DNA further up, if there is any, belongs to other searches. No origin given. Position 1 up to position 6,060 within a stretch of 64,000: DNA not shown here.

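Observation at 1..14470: Giant-adhesin type I secretion locus is wired to cyclic-nucleotide parts rather than LapD/LapG-style c-di-GMP control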

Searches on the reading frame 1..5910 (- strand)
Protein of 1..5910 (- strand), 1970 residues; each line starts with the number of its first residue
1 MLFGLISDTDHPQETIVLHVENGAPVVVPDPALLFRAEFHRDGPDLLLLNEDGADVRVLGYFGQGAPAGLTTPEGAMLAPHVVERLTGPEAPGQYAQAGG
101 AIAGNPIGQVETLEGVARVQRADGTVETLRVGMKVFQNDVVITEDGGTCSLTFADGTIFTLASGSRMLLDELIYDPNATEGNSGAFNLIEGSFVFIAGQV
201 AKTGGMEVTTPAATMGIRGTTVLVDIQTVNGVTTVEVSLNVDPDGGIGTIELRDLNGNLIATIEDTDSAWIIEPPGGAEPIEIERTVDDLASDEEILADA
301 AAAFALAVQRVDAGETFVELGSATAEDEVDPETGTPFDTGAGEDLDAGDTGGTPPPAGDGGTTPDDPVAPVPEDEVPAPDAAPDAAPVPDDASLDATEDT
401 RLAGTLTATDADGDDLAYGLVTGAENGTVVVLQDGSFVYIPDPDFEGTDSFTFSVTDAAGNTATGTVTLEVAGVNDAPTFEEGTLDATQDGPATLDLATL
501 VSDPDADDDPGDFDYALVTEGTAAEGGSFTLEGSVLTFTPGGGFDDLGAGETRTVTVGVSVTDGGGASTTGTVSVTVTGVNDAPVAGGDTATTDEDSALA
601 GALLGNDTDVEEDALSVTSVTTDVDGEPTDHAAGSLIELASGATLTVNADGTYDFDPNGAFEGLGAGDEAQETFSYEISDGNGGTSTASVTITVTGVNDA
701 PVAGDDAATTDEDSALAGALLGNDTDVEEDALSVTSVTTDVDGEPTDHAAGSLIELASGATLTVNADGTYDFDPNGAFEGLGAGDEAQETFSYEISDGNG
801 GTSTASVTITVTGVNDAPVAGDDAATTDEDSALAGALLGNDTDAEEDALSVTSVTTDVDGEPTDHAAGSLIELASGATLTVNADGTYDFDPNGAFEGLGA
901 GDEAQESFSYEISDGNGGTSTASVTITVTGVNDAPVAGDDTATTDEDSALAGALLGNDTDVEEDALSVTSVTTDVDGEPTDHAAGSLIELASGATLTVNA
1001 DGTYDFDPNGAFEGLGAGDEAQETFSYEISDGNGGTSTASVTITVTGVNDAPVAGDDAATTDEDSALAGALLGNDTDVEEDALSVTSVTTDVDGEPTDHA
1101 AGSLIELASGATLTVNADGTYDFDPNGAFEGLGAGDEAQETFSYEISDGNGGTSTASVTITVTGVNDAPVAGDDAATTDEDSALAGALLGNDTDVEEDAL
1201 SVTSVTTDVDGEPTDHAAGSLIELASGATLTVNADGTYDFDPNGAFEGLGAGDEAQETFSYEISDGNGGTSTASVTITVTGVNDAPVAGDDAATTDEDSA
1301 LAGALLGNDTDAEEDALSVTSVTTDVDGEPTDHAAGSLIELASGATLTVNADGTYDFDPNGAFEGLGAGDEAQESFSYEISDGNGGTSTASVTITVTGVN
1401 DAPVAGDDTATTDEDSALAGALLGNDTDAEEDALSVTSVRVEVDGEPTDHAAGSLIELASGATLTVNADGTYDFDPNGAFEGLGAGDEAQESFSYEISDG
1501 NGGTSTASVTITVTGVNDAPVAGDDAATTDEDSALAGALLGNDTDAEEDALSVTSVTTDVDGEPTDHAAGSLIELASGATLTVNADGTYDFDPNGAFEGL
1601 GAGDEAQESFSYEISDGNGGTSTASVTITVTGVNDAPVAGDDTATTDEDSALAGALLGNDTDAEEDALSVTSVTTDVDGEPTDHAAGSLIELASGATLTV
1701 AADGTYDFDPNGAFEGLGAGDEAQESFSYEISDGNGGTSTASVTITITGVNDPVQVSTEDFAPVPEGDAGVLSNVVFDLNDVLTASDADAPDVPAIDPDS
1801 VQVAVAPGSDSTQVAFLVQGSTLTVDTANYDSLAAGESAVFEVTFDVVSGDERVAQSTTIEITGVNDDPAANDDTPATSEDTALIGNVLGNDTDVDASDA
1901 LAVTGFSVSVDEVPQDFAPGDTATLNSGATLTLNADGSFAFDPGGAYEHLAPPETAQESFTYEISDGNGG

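Call 7: search_protein_families(library=pfam, proteins=[window:1-5910:-], max_evalue=0.01)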
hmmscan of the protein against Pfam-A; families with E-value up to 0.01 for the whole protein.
window:1-5910:- (1970 aa): 10 families
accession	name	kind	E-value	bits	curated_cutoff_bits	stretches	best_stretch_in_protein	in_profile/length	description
PF17963.7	Big_9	-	1.2e-225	731.6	23.6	13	1400-1512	1-89/89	Bacterial Ig domain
PF17803.7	Cadherin_4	-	6.9e-223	722.1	25.1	13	922-1006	1-71/71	Bacterial cadherin-like domain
PF17892.7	Cadherin_5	-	2.6e-150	489.4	26.5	13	386-471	4-97/98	Cadherin-like domain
PF07385.18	Lyx_isomer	-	6e-26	91.5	20.8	0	1429-1474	129-174/222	D-lyxose isomerase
PF04773.18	FecR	-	7.3e-10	39.6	24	1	139-237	1-91/97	FecR protein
PF22352.2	K319L-like_PKD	-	1.6e-09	38.1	27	0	442-471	56-84/84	K319L-like, PKD domain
PF18175.6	HU-CCDC81_bac_2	-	2.4e-09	37.4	35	0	644-659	46-61/70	CCDC81-like prokaryotic HU domain 2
PF21879.2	STIV_turret_3rd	-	1.3e-06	29.1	27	0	681-697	89-105/111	C381 turret protein Nucleoplasmin-like/VP domain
PF23237.1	HYR_4C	-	0.0028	18.2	27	0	438-470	40-72/73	HYR-like domain with 4 cysteines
PF19804.4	DUF6287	-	0.0028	17.4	26.3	0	641-651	24-34/34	Domain of unknown function (DUF6287)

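Call 8: search_protein_families(library=ncbifam, proteins=[window:1-5910:-], max_evalue=0.01)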
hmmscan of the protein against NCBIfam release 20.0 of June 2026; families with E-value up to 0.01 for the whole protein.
window:1-5910:- (1970 aa): 8 families
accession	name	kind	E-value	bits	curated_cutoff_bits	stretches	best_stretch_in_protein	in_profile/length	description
NF012211.1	tand_rpt_95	domain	8e-162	526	90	12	400-481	6-94/98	tandem-95 repeat protein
TIGR01965.1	VCBS_repeat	domain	9e-92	301.7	15.5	12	856-948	7-98/99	VCBS domain-containing protein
NF045619.1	adhes_GNV_Cterm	subfamily_domain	5.3e-78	263.3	180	10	1649-1969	107-446/458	BapA/Bap/LapF family large adhesin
TIGR03660.1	T1SS_rpt_143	domain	1.1e-38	132.3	66.05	9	1346-1418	59-129/143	T1SS-143 repeat domain-containing protein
NF051472.1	LyManIsomGneg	equivalog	6.6e-33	114.1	350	0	1430-1468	129-167/227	D-lyxose/D-mannose isomerase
NF033165.1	lipo_LipL45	exception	3.5e-08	32.9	350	1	115-229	47-159/391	lipoprotein LipL45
NF052676.1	YPYG_dom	domain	4.9e-08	32.9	30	0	551-585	38-72/79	YPYG domain-containing protein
NF047849.1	Lsa33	exception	2.1e-05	23.9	420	1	114-235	36-157/310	surface adhesin Lsa33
